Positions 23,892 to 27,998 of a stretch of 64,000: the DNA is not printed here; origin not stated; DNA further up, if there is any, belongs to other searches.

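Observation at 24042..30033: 1268-aa beta-helix / collagen-repeat fibre-like protein encoded outside the structural module, followed by a secreted-type nuclease and a small paralogous FN3-like protein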

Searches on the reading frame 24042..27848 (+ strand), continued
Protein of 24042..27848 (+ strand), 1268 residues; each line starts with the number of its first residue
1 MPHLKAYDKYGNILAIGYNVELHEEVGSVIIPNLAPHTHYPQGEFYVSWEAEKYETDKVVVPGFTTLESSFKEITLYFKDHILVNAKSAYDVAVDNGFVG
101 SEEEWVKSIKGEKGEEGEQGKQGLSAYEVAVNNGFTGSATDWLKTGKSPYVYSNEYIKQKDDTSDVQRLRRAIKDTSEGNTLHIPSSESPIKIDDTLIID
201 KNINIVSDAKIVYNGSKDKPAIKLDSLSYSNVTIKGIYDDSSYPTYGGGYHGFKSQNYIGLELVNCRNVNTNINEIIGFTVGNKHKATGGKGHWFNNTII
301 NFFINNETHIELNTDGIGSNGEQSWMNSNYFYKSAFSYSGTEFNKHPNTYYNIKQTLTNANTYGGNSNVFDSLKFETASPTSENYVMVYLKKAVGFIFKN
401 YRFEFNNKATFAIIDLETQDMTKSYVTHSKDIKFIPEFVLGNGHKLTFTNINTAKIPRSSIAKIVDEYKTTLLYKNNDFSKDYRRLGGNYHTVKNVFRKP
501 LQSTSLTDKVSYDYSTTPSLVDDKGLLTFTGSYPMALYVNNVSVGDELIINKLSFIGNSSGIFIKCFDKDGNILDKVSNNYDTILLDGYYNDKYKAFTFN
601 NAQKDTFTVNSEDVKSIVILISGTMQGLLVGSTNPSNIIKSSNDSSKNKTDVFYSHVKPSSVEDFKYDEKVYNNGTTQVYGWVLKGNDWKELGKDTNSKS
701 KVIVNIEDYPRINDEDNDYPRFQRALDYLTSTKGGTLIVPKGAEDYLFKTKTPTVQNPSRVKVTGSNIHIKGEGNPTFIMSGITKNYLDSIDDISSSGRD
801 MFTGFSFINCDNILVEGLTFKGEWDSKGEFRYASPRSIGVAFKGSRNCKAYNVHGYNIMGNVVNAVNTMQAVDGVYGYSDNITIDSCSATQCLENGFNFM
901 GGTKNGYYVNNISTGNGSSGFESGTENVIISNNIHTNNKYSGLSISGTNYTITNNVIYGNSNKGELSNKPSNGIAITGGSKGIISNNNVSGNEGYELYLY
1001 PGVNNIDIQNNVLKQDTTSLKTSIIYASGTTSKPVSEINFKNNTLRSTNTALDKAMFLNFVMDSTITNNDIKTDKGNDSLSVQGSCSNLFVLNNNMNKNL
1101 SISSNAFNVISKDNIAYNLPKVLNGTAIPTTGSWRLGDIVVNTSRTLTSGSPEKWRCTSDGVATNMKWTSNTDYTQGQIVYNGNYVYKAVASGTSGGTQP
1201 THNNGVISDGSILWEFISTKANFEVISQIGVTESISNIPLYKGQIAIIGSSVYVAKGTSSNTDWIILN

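Call 24: find_homologous_proteins(query=window:24519-27845:+, max_evalue=0.001)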
Query window:24519-27845:+ (1109 aa): 7 proteins with E <= 0.001 among 8000 candidates.
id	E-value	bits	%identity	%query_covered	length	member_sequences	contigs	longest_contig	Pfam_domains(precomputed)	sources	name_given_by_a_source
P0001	0.0e+0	2453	99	100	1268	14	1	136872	PF13229.13,PF05048.20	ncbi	ncbi:hypothetical protein UVUMRFZT_CDS0050 [Staphylococcus phage LJLAME001]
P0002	0.0e+0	1708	67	100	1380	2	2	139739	PF13229.13,PF05048.20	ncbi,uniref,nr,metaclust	ncbi:tail protein [Staphylococcus phage Twort]|uniref:Tail protein n=2 Tax=Staphylococcus phage Twor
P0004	6.5e-174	599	53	48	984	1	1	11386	PF26986.1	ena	-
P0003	6.2e-169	582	52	48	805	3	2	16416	-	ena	-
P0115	1.7e-155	538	50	48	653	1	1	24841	-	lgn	-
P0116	6.6e-93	331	38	48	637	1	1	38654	-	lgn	-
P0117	3.9e-92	328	36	48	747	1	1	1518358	PF10651.16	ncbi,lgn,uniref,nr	ncbi:BppU family phage baseplate upper protein [Peribacillus frigoritolerans]|uniref:BppU family pha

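Call 39: search_protein_families(library=pfam, proteins=[P0117, P0004, P0115, P0116, P0003, P0021, P0019], max_evalue=0.001)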
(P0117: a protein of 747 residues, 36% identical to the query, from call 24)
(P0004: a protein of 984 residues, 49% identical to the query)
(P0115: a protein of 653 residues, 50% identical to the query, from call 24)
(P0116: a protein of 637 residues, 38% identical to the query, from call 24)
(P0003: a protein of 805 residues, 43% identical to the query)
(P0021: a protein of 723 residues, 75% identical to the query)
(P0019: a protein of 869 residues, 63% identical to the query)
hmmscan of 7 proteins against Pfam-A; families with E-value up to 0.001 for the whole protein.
P0117 (747 aa): 1 family
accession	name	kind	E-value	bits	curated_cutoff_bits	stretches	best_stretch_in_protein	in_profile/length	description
PF10651.15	BppU_N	-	1.6e-23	83.4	23.1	1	20-150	13-141/142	BppU N-terminal domain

P0004 (984 aa): 0 families

P0115 (653 aa): 0 families

P0116 (637 aa): 0 families

P0003 (805 aa): 2 families
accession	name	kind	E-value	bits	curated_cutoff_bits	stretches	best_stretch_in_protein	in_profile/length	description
PF01391.23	Collagen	-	4.5e-05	23.6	27.2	0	159-177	7-25/60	Collagen triple helix repeat (20 copies)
PF11154.13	DUF2934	-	0.00055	20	22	0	228-243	10-26/37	Protein of unknown function (DUF2934)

P0021 (723 aa): 0 families

P0019 (869 aa): 2 families
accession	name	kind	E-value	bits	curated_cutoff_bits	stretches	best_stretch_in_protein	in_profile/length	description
PF13229.12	Beta_helix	-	8.2e-07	29.2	25.9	1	458-588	8-120/158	Right handed beta helix region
PF01391.23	Collagen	-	6.5e-05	23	27.2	0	214-232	31-49/60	Collagen triple helix repeat (20 copies)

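Call 40: find_encoding_contigs(protein=P0117, flank=8000, max_places=2)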
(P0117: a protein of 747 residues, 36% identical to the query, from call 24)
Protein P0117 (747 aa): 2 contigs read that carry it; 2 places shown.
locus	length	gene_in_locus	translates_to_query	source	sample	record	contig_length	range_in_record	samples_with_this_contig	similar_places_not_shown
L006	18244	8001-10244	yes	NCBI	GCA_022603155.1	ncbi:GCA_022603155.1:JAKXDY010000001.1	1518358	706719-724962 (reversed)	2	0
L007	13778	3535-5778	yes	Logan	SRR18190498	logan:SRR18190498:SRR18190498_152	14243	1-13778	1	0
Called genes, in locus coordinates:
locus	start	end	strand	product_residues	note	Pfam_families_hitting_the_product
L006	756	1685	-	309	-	PF03816:LytR_cpsA_psr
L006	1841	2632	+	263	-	-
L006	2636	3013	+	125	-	PF00392:GntR, PF01726:LexA_DNA_bind (faint)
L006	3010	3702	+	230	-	PF00005:ABC_tran, PF13304:AAA_21 (faint)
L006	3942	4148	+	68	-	-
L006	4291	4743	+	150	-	-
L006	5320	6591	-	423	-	PF05496:RuvB_N, PF00158:Sigma54_activat (faint), PF00004:AAA, PF07728:AAA_5 (faint), PF16193:AAA_assoc_2, PF12002:MgsA_C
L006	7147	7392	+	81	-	-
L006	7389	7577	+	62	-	-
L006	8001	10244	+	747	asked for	PF10651:BppU_N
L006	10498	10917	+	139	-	PF02082:Rrf2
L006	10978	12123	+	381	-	PF00266:Aminotran_5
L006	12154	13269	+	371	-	PF02540:NAD_synthase (weak), PF02568:ThiI (faint), PF03054:tRNA_Me_trans, PF20259:tRNA_Me_trans_M, PF20258:tRNA_Me_trans_C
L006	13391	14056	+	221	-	PF00515:TPR_1 (weak), PF07719:TPR_2 (weak), PF13414:TPR_11, PF13424:TPR_12 (weak), PF13432:TPR_16 (weak), PF14559:TPR_19, PF00515:TPR_1 (weak), PF13414:TPR_11, +16 more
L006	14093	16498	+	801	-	PF23139:OB_YrrC, PF14490:HHH_RecD2, PF13086:AAA_11 (faint), PF13245:AAA_19, PF13604:AAA_30, PF01443:Viral_helicase1 (faint), PF18335:SH3_13, PF13538:UvrD_C_2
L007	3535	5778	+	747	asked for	PF10651:BppU_N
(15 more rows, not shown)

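Call 42: find_encoding_contigs(protein=P0003, flank=9000, max_places=2)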
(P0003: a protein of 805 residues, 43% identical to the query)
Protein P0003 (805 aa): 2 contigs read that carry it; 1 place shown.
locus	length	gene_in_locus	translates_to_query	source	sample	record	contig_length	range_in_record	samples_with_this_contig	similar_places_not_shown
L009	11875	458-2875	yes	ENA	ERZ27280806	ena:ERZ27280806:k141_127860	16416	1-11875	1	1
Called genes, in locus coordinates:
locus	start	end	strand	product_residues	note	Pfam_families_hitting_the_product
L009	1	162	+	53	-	?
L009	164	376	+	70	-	-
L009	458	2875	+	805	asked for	-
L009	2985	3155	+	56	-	-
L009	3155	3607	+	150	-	-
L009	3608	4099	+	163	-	PF08719:NADAR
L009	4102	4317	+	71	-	-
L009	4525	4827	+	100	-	-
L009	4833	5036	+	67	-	PF27330:IsaA-like_N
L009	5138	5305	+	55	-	-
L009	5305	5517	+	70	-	-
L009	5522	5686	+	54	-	-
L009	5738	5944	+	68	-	-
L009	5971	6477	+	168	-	PF22083:I-HmuI_NUMOD-like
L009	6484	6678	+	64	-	-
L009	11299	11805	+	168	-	PF01391:Collagen (weak), PF24243:Phage_tail_C (weak)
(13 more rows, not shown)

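Call 84: search_dna_similar(query=P0016, collection=phages, mode=protein, max_rows=30)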
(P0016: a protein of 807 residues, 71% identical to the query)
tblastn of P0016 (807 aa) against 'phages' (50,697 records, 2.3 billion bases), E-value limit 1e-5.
Records with a match: 142; places in all: 156; records where one place covers at least 80% of the query: 5.
Best place of each record, by identity: 80-90% 2; 60-80% 53; <60% 87.
By first word of the organism name: Staphylococcus 111; Klebsiella 23; Mammaliicoccus 3; Proteus 2; Streptococcus 2; Clostridium 1.
By host as written in the record: Staphylococcus sp. 28; Staphylococcus aureus 25; Klebsiella pneumoniae 16; Staphylococcus carnosus TM300 11; Mammaliicoccus vitulinus C5817 4; Mammaliicoccus sciuri C6854 3; Mammaliicoccus vitulinus C6867 3; - 2; and 41 more.
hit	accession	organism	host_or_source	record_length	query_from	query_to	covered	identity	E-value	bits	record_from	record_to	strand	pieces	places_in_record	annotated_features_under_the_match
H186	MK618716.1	Staphylococcus phage Sebago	Staphylococcus aureus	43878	124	807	85%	57.2%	0e+0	727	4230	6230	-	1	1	SGNH/GDSL hydrolase family protein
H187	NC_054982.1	Staphylococcus phage Sebago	Staphylococcus aureus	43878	124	807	85%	57.2%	0e+0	727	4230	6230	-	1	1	tail fiber protein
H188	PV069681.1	Staphylococcus phage vB_Sau_IS1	Staphylococcus aureus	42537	124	807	85%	57.1%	0e+0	727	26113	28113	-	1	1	neck protein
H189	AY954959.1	Staphylococcus phage EW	-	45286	161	807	80%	52.9%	0e+0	597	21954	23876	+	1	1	ORF002 | ORF164 | ORF063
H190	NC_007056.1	Staphylococcus phage EW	Staphylococcus aureus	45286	161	807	80%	52.9%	0e+0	597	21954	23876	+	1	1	neck protein | ORF164 | ORF063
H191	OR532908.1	Klebsiella phage RCIP0114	Klebsiella pneumoniae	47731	151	804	79%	29.3%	2e-40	240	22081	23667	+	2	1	hypothetical protein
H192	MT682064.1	Klebsiella virus KpV2811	Klebsiella pneumoniae capsular type K1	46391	151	801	78%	29.5%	4e-39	241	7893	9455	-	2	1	hypothetical protein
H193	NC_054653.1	Klebsiella virus KpV2811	Klebsiella pneumoniae capsular type K1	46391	151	801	78%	29.5%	4e-39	241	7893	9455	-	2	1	tail fiber protein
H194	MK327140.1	Klebsiella phage YX3973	Klebsiella pneumoniae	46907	151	801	78%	29.3%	5e-41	243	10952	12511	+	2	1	putative tail fiber protein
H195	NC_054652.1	Klebsiella phage YX3973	Klebsiella pneumoniae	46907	151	801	78%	29.3%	5e-41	243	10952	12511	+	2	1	tail fiber protein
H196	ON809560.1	Klebsiella phage pKp383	Klebsiella pneumoniae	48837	151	804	78%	29.0%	1e-38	232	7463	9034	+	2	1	hypothetical protein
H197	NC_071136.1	Klebsiella phage pKp383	Klebsiella pneumoniae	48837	151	804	78%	29.0%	1e-38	232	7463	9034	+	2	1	tail protein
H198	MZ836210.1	Klebsiella phage BUCT541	Klebsiella pneumoniae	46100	151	801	78%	29.2%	3e-39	238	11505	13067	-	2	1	putative tail fiber protein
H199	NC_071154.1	Klebsiella phage BUCT541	Klebsiella pneumoniae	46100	151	801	78%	29.2%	3e-39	238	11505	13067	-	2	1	putative tail fiber protein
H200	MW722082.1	Klebsiella phage vB_KpnS_ZX4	Klebsiella pneumoniae O4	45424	151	801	78%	29.2%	2e-41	241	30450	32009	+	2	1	tail fiber protein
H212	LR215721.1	Staphylococcus phage Stab22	-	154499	1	146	18%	65.8%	4e-46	185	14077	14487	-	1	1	g028c: putative tail fiber protein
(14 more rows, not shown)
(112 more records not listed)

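Call 89: get_annotated_region(hit=H212, flank=3000)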
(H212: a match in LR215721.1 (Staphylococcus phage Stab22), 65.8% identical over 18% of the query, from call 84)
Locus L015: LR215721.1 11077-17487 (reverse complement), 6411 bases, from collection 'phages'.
description: Staphylococcus phage Stab22 genome assembly, chromosome: I.
organism: Staphylococcus phage Stab22 (NCBI taxid 2490450)
taxonomy: Viruses; Duplodnaviria; Heunggongvirae; Uroviricota; Caudoviricetes; Herelleviridae; Twortvirinae
host: -; source: -; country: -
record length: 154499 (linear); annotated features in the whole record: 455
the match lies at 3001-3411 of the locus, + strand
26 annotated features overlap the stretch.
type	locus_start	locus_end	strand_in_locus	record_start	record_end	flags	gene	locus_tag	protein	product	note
CDS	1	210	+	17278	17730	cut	g036c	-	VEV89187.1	hypothetical protein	-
regulatory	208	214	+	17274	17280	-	-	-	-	ribosome_binding_site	-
CDS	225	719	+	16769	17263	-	g035c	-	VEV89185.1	GTP cyclohydrolase II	conserved domains: ribofla_fusion(TIGR02464); NADAR(cd15457); Domain of unknown function[DUF1768](pfam08719); ybiA ...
CDS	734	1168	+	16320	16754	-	g034c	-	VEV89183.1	hypothetical protein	-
regulatory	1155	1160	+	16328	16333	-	g034c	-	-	ribosome_binding_site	-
CDS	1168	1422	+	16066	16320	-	g033c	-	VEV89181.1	hypothetical protein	-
regulatory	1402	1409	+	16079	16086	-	g033c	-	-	ribosome_binding_site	-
CDS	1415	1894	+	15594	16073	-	g032c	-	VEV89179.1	putative membrane protein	-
regulatory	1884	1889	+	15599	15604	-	g032c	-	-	ribosome_binding_site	-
CDS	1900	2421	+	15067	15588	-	g031c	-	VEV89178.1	hypothetical protein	conserved protein domains: phage_TIGR01671[phage uncharacterized protein TIGR01671] (TIGR01671); YopX protein(pfam09643)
regulatory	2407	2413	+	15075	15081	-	g031c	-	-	ribosome_binding_site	-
CDS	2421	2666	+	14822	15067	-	g030c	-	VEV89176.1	hypothetical protein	-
regulatory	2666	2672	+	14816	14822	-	-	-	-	ribosome_binding_site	-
CDS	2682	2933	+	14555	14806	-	g029c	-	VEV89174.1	BofL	-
regulatory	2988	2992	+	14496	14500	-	-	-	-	ribosome_binding_site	-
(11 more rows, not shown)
